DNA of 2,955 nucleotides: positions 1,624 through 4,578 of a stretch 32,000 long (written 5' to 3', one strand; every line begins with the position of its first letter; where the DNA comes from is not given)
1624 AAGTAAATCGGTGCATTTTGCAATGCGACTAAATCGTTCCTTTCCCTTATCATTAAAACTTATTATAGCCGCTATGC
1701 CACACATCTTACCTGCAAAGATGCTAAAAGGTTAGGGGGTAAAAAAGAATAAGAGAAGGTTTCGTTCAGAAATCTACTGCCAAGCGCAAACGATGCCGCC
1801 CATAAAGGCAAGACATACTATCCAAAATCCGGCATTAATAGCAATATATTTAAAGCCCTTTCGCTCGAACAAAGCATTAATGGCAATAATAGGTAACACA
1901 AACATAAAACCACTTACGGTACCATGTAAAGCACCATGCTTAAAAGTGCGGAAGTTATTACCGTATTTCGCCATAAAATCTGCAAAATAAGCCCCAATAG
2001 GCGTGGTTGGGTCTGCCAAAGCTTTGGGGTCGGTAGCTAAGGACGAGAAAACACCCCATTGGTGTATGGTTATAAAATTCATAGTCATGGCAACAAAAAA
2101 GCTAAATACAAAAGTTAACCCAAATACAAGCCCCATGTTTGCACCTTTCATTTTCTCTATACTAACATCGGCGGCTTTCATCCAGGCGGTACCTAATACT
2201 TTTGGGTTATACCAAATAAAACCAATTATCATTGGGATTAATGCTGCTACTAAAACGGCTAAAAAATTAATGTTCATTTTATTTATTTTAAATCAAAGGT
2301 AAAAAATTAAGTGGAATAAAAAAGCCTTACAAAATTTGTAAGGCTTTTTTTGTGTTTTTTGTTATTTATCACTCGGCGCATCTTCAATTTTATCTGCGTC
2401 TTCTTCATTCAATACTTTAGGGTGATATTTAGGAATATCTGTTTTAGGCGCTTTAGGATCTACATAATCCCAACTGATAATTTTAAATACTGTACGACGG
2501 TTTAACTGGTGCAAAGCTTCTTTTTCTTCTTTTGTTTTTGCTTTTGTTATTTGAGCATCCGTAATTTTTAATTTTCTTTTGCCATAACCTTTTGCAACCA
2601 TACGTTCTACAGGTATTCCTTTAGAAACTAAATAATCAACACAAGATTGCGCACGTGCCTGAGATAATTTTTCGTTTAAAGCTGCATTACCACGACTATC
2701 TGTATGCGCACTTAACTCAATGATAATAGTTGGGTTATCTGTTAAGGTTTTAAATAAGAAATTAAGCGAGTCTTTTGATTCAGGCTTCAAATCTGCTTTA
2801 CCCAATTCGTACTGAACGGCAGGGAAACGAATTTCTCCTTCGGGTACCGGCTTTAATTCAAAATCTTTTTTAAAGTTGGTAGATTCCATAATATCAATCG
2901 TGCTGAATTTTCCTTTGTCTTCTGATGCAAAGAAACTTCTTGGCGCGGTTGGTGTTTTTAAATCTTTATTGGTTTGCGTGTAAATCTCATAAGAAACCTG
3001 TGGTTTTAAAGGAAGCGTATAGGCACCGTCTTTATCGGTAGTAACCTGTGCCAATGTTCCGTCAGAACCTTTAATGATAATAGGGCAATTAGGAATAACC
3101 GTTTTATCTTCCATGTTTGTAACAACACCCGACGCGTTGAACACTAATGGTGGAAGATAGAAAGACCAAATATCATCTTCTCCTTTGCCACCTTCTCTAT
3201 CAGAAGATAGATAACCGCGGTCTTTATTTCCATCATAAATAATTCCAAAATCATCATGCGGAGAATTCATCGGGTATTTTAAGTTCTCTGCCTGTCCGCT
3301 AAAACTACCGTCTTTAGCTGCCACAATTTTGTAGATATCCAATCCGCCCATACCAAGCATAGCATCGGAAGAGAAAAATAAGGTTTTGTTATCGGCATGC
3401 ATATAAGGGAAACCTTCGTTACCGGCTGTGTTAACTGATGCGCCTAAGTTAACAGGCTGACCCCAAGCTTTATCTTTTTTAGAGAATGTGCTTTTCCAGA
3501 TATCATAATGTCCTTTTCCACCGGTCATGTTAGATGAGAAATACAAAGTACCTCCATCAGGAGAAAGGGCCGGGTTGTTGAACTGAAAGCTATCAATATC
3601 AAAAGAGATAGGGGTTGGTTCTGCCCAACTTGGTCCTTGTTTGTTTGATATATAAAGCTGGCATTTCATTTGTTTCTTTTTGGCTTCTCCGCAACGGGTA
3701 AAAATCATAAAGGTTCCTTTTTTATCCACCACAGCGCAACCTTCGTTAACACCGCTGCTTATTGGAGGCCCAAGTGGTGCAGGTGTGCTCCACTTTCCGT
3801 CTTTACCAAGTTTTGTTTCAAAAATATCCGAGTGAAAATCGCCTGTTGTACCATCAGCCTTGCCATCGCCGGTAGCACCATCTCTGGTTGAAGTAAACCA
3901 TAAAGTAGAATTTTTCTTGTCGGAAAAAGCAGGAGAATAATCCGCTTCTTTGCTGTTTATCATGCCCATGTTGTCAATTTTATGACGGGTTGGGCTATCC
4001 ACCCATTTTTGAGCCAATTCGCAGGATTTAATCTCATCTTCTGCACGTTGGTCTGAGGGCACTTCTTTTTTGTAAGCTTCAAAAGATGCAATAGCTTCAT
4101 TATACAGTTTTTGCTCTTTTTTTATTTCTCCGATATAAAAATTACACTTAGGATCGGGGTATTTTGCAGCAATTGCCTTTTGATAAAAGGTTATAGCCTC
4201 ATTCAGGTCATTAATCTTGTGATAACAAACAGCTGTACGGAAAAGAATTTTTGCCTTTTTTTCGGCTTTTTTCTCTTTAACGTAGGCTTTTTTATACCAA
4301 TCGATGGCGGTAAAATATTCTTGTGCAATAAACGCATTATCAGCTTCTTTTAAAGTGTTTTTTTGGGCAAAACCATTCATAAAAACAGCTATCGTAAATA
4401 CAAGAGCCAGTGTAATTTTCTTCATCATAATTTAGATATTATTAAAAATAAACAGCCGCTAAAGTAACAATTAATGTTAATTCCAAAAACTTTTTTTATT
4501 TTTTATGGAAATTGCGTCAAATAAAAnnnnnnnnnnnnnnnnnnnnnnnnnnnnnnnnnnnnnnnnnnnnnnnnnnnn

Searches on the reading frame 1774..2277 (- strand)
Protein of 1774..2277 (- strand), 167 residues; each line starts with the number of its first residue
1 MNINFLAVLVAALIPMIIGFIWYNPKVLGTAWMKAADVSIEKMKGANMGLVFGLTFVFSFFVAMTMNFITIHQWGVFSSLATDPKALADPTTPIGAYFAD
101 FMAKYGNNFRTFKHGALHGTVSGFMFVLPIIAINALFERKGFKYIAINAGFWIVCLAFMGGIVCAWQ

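Call 75: search_protein_families(library=padloc, alignment_id=A5, max_evalue=0.00001)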
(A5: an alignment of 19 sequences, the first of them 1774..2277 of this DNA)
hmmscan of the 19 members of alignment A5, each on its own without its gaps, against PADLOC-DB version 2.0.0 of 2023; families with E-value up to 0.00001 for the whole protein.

A. member 1, window:1774-2277:- (167 aa): 0 families

B. families by the number of members that match (of 19 scanned): 4 families
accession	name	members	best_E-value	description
PDLC04134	mad2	4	1.1e-20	mads_2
PDLC00405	SduA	1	6.2e-08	DUF4263 domain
PDLC00609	ZorB1|ZorB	1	4.1e-07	MotB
PDLC04140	mad8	1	9.8e-07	mads_8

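Call 76: search_protein_families(library=pfam, alignment_id=A5, max_evalue=0.00001)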
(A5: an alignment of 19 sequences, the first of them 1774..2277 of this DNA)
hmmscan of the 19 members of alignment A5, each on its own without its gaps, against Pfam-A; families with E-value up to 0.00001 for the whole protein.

A. member 1, window:1774-2277:- (167 aa): 1 family
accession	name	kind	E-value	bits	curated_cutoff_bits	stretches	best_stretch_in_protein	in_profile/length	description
PF08570.15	DUF1761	-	1.8e-27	96.5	31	1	6-164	1-123/123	Protein of unknown function (DUF1761)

B. families by the number of members that match (of 19 scanned): 48 families (the first 25 are shown)
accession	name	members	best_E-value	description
PF13847.12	Methyltransf_31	3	1.6e-16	Methyltransferase domain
PF13649.12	Methyltransf_25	3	1.3e-12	Methyltransferase domain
PF13489.12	Methyltransf_23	2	4.5e-24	Methyltransferase domain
PF08241.18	Methyltransf_11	2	2.2e-09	Methyltransferase domain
PF08242.18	Methyltransf_12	2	5.3e-09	Methyltransferase domain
PF01134.28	GIDA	1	1e-161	Glucose inhibited division protein A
PF05649.18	Peptidase_M13_N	1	1.6e-119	Peptidase family M13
PF00121.24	TIM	1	8.6e-90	Triosephosphate isomerase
PF01431.27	Peptidase_M13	1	6e-74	Peptidase family M13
PF06325.19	PrmA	1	4.4e-48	Ribosomal protein L11 methyltransferase (PrmA)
PF02445.21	NadA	1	1.4e-41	Quinolinate synthetase A protein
PF08448.16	PAS_4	1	4.1e-39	PAS fold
PF00528.27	BPD_transp_1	1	4.6e-36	Binding-protein-dependent transport system inner membrane component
PF02390.23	Methyltransf_4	1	8.1e-33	Putative methyltransferase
PF07568.18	HisKA_2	1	9.8e-31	Histidine kinase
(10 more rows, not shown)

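Call 85: search_protein_families(library=padloc, proteins=[window:1774-2277:-], max_evalue=0.0001)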
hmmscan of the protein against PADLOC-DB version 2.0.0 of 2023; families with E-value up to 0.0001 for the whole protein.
window:1774-2277:- (167 aa): 0 families

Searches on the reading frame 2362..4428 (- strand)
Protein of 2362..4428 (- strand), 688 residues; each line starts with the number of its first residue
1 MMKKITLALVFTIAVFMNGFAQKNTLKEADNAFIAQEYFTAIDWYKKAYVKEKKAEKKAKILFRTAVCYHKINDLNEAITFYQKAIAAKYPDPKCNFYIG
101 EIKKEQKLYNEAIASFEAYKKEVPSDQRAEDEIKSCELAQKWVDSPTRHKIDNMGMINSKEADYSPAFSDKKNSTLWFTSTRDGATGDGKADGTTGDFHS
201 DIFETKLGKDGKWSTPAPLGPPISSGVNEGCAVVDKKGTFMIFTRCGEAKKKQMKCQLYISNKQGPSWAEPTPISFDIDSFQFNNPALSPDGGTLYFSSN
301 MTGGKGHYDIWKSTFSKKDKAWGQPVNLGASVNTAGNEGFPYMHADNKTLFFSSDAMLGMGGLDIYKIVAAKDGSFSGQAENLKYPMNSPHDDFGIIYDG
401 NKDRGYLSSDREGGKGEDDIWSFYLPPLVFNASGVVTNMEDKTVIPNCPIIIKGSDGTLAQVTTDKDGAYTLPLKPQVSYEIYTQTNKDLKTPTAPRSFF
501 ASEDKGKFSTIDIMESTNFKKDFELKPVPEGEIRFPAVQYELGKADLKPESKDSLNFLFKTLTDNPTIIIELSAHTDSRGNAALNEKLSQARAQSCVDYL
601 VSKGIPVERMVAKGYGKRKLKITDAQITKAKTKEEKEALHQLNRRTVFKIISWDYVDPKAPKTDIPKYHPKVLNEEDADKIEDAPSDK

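Call 85: search_protein_families(library=padloc, proteins=[window:2362-4428:-], max_evalue=0.0001)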
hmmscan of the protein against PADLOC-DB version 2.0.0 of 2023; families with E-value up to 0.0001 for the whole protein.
window:2362-4428:- (688 aa): 1 family
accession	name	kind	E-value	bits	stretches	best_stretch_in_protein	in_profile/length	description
PDLC00609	ZorB1|ZorB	-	4.1e-07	27.7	1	530-650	86-214/232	MotB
